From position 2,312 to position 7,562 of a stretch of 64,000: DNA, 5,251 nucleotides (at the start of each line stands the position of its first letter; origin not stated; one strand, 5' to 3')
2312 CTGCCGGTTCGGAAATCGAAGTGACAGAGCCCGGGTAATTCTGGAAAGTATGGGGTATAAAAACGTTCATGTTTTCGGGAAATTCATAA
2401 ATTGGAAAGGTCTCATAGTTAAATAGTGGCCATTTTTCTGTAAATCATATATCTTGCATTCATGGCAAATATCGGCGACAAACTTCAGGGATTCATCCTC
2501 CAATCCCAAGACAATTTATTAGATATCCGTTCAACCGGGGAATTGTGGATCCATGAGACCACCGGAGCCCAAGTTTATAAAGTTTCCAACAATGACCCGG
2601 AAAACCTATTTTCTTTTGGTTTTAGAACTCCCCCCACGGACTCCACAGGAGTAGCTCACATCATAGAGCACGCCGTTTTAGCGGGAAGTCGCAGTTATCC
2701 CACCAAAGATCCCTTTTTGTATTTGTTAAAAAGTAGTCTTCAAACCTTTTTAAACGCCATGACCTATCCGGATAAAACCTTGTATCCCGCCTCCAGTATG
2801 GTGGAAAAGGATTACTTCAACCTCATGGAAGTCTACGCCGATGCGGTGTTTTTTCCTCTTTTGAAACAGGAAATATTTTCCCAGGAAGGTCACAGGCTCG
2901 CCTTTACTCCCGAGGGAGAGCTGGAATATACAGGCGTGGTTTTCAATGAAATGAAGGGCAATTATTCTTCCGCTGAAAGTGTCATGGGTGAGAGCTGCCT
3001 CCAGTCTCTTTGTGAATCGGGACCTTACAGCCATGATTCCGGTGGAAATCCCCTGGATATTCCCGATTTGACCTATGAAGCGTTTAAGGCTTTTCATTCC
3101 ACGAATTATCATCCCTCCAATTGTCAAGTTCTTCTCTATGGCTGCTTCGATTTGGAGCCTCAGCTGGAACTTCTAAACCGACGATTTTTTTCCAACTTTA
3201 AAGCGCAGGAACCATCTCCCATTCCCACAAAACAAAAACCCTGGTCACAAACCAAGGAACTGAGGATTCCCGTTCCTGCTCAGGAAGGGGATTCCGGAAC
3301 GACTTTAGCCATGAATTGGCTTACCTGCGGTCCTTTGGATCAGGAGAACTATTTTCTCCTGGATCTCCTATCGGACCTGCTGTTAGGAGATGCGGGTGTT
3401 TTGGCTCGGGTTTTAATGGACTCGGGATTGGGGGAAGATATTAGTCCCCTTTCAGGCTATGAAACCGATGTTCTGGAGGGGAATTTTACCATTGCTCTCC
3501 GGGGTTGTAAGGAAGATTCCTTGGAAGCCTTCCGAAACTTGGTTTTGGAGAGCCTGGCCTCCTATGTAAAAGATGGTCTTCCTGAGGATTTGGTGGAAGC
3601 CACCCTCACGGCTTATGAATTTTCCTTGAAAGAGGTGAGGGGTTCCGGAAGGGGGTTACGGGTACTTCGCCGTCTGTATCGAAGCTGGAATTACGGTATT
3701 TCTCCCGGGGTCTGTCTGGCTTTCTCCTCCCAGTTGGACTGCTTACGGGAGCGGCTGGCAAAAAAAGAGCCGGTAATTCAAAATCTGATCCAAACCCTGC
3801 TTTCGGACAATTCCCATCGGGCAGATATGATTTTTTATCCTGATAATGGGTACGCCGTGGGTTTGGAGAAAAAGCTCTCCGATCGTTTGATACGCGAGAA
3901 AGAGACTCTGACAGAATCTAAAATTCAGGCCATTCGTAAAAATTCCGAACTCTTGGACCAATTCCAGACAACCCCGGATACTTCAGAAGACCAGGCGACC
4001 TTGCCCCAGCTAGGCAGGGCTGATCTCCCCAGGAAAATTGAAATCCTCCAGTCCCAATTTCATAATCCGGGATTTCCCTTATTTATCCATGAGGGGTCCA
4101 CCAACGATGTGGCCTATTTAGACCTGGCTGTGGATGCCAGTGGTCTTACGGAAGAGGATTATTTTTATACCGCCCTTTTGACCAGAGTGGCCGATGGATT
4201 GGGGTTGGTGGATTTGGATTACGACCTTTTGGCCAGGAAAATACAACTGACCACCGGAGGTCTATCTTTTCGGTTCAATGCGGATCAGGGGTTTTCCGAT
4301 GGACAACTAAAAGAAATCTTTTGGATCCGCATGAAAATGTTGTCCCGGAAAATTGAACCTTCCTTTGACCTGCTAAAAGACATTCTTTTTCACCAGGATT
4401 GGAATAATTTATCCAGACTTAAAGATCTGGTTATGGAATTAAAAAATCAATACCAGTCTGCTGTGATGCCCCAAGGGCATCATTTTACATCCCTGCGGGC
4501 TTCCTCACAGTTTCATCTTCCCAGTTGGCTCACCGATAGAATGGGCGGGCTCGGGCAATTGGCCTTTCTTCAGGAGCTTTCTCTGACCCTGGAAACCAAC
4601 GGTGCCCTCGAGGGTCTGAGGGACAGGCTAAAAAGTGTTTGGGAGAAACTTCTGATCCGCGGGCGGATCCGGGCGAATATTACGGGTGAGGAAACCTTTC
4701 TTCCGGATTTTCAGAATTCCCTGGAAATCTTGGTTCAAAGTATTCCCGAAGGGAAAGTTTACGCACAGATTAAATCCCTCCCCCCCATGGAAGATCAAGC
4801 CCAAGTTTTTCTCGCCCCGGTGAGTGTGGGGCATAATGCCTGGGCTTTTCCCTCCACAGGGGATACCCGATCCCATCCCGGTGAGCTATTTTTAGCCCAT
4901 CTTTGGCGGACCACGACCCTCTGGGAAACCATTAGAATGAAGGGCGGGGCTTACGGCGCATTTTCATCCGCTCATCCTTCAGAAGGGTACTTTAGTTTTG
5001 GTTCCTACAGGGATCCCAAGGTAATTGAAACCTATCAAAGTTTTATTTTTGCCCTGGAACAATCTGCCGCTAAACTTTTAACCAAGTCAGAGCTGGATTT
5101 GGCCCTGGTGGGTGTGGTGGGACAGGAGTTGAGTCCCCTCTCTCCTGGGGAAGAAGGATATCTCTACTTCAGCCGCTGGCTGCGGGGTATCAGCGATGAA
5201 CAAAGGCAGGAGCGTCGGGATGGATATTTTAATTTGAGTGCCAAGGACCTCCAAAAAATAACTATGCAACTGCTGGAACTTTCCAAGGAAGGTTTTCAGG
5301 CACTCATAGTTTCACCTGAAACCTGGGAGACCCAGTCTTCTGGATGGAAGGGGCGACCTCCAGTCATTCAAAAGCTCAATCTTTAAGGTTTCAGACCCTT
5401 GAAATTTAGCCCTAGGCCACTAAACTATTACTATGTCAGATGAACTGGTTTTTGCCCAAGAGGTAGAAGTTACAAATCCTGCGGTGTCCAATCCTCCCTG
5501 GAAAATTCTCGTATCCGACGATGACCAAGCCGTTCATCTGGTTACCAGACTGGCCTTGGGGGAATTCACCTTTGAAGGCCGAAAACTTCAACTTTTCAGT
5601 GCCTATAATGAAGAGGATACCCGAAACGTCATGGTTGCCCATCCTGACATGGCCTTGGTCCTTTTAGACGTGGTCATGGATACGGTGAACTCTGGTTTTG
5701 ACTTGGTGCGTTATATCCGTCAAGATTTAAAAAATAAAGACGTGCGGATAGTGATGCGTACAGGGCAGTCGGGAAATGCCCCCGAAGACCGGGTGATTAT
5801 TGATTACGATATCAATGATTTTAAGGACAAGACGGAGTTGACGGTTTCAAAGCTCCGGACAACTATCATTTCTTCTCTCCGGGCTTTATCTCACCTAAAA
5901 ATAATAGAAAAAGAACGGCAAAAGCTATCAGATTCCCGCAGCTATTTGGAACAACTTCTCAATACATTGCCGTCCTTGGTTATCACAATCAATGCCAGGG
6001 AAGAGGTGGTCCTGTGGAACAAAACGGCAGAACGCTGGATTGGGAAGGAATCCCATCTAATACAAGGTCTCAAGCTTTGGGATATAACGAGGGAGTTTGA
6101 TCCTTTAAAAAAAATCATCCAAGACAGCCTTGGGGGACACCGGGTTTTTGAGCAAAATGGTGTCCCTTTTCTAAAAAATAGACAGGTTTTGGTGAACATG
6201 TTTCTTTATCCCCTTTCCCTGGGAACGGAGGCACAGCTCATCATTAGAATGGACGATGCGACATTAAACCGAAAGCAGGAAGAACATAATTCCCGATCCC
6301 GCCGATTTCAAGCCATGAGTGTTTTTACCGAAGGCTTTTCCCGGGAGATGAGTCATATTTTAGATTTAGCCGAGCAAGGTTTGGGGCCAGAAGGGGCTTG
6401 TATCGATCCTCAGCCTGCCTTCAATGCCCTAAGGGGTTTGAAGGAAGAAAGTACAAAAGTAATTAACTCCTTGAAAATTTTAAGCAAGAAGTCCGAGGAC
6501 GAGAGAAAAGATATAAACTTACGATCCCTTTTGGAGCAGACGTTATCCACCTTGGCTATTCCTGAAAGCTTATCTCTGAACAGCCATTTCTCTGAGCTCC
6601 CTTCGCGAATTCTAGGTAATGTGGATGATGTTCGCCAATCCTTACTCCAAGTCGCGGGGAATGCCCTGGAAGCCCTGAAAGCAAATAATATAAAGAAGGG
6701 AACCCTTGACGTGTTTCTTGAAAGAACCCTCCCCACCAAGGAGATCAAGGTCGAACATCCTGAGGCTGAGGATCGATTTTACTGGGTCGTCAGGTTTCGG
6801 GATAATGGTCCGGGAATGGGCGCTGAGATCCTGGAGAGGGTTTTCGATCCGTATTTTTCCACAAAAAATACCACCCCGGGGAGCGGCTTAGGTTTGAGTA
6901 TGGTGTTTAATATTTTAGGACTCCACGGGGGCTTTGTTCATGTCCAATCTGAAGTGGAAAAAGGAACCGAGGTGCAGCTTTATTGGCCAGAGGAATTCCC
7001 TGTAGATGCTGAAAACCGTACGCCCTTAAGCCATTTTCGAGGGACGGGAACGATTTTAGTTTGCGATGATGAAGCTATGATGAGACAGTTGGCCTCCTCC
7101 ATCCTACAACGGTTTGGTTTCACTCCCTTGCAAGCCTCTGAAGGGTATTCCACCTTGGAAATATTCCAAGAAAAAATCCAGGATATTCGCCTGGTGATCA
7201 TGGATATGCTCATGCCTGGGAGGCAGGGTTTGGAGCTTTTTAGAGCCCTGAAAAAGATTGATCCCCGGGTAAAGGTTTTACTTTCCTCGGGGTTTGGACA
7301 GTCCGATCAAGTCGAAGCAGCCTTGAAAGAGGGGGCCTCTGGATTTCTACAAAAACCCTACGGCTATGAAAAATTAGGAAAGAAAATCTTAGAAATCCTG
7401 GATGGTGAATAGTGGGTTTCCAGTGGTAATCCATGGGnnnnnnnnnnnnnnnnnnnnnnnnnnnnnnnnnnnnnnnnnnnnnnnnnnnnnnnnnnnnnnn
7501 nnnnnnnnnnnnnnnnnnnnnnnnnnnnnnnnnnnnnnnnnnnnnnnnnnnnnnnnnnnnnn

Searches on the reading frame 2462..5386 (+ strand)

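Call 78: search_protein_families(library=pfam, proteins=[window:2462-5386:+], max_evalue=0.00001)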
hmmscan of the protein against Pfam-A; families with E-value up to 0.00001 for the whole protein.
window:2462-5386:+ (974 aa): 4 families
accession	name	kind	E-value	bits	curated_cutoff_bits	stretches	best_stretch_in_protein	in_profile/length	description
PF08367.16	M16C_assoc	-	6.8e-53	179.8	25.3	1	460-706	3-252/252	Peptidase M16C associated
PF05193.26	Peptidase_M16_C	-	1.4e-29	103.7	23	1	202-383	1-179/181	Peptidase M16 inactive domain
PF22516.1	PreP_C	-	1.4e-18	67.6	27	1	809-948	31-168/173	PreP C-terminal domain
PF00675.25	Peptidase_M16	-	2e-07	31.5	22.3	1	53-141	22-107/149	Insulinase (Peptidase family M16)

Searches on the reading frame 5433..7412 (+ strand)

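Call 78: search_protein_families(library=pfam, proteins=[window:5433-7412:+], max_evalue=0.00001)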
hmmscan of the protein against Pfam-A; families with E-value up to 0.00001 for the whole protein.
window:5433-7412:+ (659 aa): 2 families
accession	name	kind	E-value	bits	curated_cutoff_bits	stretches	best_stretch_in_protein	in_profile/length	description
PF00072.30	Response_reg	-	9.3e-29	100.3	30.2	1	541-652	1-110/111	Response regulator receiver domain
PF02518.31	HATPase_c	-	1.1e-16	61.7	26.4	1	396-520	2-109/111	Histidine kinase-, DNA gyrase B-, and HSP90-like ATPase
